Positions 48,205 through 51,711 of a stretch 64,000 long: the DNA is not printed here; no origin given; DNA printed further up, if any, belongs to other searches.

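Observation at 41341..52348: Tandem triplication of T9SS-exported lamin-tail/CotH-kinase-like proteins, preceded by a secreted START-like protein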

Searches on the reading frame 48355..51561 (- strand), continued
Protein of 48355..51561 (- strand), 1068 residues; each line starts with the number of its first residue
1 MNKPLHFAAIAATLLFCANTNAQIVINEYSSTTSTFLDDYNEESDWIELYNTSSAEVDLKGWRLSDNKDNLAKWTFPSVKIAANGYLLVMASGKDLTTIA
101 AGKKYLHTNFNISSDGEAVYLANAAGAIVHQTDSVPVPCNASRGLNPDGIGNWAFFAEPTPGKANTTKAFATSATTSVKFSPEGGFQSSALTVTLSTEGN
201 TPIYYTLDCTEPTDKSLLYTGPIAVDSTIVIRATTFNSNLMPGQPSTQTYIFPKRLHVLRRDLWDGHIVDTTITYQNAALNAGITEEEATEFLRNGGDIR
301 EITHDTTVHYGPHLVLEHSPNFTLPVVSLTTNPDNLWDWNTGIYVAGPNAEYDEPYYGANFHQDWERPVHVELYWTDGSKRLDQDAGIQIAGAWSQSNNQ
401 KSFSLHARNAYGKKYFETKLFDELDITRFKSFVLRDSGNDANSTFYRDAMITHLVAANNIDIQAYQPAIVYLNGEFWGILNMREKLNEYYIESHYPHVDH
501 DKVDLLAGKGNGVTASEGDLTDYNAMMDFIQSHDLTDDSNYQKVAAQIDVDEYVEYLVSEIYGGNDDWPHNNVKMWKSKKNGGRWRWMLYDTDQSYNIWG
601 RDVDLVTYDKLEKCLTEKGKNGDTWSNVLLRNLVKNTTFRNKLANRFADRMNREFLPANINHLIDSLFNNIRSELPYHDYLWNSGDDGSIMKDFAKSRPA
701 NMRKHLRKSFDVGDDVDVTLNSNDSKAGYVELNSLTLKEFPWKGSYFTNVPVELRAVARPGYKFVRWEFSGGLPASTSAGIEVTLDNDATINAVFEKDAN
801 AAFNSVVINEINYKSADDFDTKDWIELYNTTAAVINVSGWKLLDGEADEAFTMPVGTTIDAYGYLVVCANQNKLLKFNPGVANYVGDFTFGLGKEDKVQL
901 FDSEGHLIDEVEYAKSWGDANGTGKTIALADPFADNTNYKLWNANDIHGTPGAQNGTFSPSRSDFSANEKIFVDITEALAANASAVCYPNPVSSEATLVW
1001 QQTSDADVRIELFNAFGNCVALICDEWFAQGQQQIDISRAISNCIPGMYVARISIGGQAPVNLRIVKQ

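Call 42: find_related_loci(query=A2, collection=genome_contigs, flank=10000)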
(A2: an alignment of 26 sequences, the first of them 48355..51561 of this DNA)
Query A2 (1068 aa) in genome_contigs; peptide patterns used: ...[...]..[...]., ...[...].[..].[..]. (x = any residue, [..] = any of these).
599 stretches matched a pattern (row limit reached: there are more); 596 encode a relative of the query (tblastn E <= 1e-3); the best 80 are kept; 79 distinct loci.
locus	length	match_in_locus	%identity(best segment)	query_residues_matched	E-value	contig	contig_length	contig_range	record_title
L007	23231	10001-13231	72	1-1068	0e+0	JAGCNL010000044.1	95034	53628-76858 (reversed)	MAG: Salinivirgaceae bacterium isolate RGIG9951 Yak_Reticulum-1__c618746, whole genome shotgun sequence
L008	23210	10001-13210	76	7-1068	0e+0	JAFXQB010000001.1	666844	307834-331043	MAG: Salinivirgaceae bacterium isolate RGIG6642 Sheep_Rumen-1__c120941, whole genome shotgun sequence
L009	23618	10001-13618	57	9-1068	0e+0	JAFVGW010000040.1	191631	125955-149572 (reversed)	MAG: Salinivirgaceae bacterium isolate RGIG5159 Sheep_Abomasum-5__c385864, whole genome shotgun sequence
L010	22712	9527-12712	79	1-1068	0e+0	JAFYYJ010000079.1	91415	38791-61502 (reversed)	MAG: Salinivirgaceae bacterium isolate RGIG7534 Water_buffalos_Omasum-1__c329833, whole genome shotgun sequence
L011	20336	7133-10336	98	1-1068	0e+0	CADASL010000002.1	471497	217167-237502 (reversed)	MAG: uncultured Bacteroidales bacterium isolate RUG13583 genome assembly, contig: RUG13583_asm_2, whole genome shotgun s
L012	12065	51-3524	35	9-1051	4e-179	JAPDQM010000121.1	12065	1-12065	MAG: candidate division KSB1 bacterium isolate JZ4_201803_bins_154 JZ-4_201803_bins_154_scaffold_121, whole genome shotg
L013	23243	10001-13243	37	10-995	2e-176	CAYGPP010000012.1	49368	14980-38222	MAG TPA_asm: uncultured Marinoscillum sp. isolate ERP117304_co3_207 genome assembly, contig: NODE_1047_length_49368_cov_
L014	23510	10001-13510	35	17-1068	2e-174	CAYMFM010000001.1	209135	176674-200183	MAG TPA_asm: uncultured Rikenellaceae bacterium isolate binchicken_co100_343 genome assembly, contig: NODE_29_length_209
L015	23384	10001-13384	37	8-1036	9e-174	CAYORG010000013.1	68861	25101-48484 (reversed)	MAG TPA_asm: uncultured Bacteroidales bacterium isolate binchicken_co89_594 genome assembly, contig: NODE_430_length_688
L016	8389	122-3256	36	11-961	1e-170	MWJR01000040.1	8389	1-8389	MAG: Calditrichaeota bacterium AABM5.125.24 NODE_158_length_8389_cov_7.80837_ID_315, whole genome shotgun sequence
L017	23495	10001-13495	35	11-1056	1e-168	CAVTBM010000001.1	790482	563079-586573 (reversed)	MAG: uncultured Bacteroidales bacterium isolate MFD02416.bin.1.410 genome assembly, contig: contig_10688, whole genome s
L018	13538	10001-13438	35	23-1059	7e-168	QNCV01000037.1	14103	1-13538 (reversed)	MAG: Candidatus Neomarinimicrobiota bacterium isolate B118_G9 B118_Guay9_scaffold_03975, whole genome shotgun sequence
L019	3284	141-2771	34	24-1025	3e-177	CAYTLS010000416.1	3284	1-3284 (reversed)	MAG TPA_asm: uncultured bacterium isolate binchicken_co13_415 genome assembly, contig: NODE_53504_length_3284_cov_4.2821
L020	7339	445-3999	34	3-1067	6e-168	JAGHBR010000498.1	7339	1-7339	MAG: Caldisericaceae bacterium isolate AUK261 PB_MBMC_215_c_000000000025, whole genome shotgun sequence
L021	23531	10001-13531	37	7-1067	2e-170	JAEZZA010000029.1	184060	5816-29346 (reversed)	MAG: Bacteroidetes bacterium isolate OH_PFB_31 k127_958796, whole genome shotgun sequence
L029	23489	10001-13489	35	6-1053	1e-159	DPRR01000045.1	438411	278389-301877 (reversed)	MAG TPA_asm: Ignavibacteriales bacterium isolate UBA8501 contig_19379, whole genome shotgun sequence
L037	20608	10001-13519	32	7-1056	6e-157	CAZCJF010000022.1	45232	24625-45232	MAG TPA_asm: uncultured Ignavibacteriaceae bacterium isolate SRP290908_co1_122 genome assembly, contig: NODE_880_length_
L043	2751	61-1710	46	24-1068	1e-163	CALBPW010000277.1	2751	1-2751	MAG TPA_asm: uncultured Bacteroidetes bacterium isolate ERR1278104_bin.231_CONCOCT_v1.1_MAG genome assembly, contig: ERZ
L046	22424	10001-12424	39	9-1056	4e-152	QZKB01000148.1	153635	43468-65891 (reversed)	MAG: Ignavibacteriales bacterium isolate SURF_24 Ga0104751_1000046, whole genome shotgun sequence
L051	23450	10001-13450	36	11-1066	2e-149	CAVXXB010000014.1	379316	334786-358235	MAG: Calditrichia bacterium isolate MFD03804.bin.1.47 genome assembly, contig: contig_54049, whole genome shotgun sequen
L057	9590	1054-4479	34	13-1068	9e-148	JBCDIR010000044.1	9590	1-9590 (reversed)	MAG: Bacteroidota bacterium isolate P01_H01_bin.184 k141_2577875_length_9590_cov_7.0000, whole genome shotgun sequence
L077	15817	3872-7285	37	10-1037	8e-142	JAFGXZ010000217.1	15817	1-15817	MAG: Candidatus Neomarinimicrobiota bacterium isolate ZodW_Metabat.79 k87_10569050, whole genome shotgun sequence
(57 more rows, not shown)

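Call 71: search_protein_families(library=pfam, proteins=[L029:4957-7206:+, L046:6426-8234:+, L037:1545-4649:+, L037:4659-5696:+, L029:13534-15270:+, L029:15340-16938:+, L077:7404-8660:-, L029:8493-9311:+, L029:9301-9978:+, L015:13503-13913:+], max_evalue=0.001)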
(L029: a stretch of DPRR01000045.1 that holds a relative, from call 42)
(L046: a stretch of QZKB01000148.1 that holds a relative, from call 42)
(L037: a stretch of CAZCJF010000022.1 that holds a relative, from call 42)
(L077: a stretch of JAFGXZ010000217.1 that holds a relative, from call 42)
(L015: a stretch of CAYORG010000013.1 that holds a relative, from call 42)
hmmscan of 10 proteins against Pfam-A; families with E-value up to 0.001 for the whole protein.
L029:4957-7206:+ (749 aa): 3 families
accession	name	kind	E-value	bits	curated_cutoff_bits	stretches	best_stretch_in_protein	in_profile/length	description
PF00933.27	Glyco_hydro_3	-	3e-68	231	27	1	44-377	1-315/316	Glycosyl hydrolase family 3 N terminal domain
PF01915.27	Glyco_hydro_3_C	-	1.1e-45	156.6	31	1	415-637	1-200/200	Glycosyl hydrolase family 3 C-terminal domain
PF14310.12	Fn3-like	-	5.2e-25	87.8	25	1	674-742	1-70/71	Fibronectin type III-like domain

L046:6426-8234:+ (602 aa): 5 families
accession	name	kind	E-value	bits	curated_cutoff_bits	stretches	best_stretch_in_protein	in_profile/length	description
PF00722.28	Glyco_hydro_16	-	2.1e-29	102.7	22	1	17-152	24-159/175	Glycosyl hydrolases family 16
PF11721.14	Malectin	-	7.3e-21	75.3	23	1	352-488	4-146/163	Malectin domain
PF18962.6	Por_Secre_tail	-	5.5e-06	27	27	1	519-600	2-75/75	Secretion system C-terminal sorting domain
PF13860.13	FlgD_ig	-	0.0002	21.7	27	1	540-587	26-73/79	FlgD Ig-like domain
PF13585.12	CHU_C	-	0.00021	21.8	27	0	539-592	29-76/86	CHU_C Type IX secretion signal domain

L037:1545-4649:+ (1034 aa): 0 families

L037:4659-5696:+ (345 aa): 4 families
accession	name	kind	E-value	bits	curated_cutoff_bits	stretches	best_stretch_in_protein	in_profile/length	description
PF03687.19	UPF0164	-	5.7e-08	32.4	21.4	1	17-184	20-196/325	Uncharacterised protein family (UPF0164)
PF19572.5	PorV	-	7e-08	32.7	27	1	32-164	7-142/243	Type IX secretion system protein PorV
PF03349.22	Toluene_X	-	5e-06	25.7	29.7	0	36-128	9-80/421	Outer membrane protein transport protein (OMPP1/FadL/TodX)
PF13505.12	OMP_b-brl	-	2.5e-05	25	28.7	0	241-295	20-66/175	Outer membrane protein beta-barrel domain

L029:13534-15270:+ (578 aa): 2 families
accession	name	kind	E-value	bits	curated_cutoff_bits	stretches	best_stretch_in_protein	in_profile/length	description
PF08757.17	CotH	-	7.1e-59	200.3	23.8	1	91-460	1-322/322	CotH kinase protein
PF18962.6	Por_Secre_tail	-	2.8e-11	44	27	1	488-575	2-74/75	Secretion system C-terminal sorting domain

L029:15340-16938:+ (532 aa): 1 family
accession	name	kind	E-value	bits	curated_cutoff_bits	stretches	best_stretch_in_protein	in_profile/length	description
PF00474.23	SSF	-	5.3e-90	302.6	22.8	1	37-431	1-406/406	Sodium:solute symporter family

L077:7404-8660:- (418 aa): 1 family
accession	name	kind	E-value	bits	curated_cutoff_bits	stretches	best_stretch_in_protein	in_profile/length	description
PF00150.24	Cellulase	-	7.5e-28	98.2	23.5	1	100-355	9-270/272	Cellulase (glycosyl hydrolase family 5)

L029:8493-9311:+ (272 aa): 1 family
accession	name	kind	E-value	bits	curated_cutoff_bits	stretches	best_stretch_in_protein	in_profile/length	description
PF09359.15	VTC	-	4.1e-40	138.2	23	1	5-237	2-233/235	VTC domain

L029:9301-9978:+ (225 aa): 2 families
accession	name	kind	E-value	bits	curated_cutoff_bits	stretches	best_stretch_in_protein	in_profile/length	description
PF16316.10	DUF4956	-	1.6e-13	51.2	30.6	1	33-138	6-116/169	Domain of unknown function (DUF4956)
PF02308.21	MgtC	-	0.00042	21.1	31.4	1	22-134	1-118/121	MgtC family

L015:13503-13913:+ (136 aa): 0 families
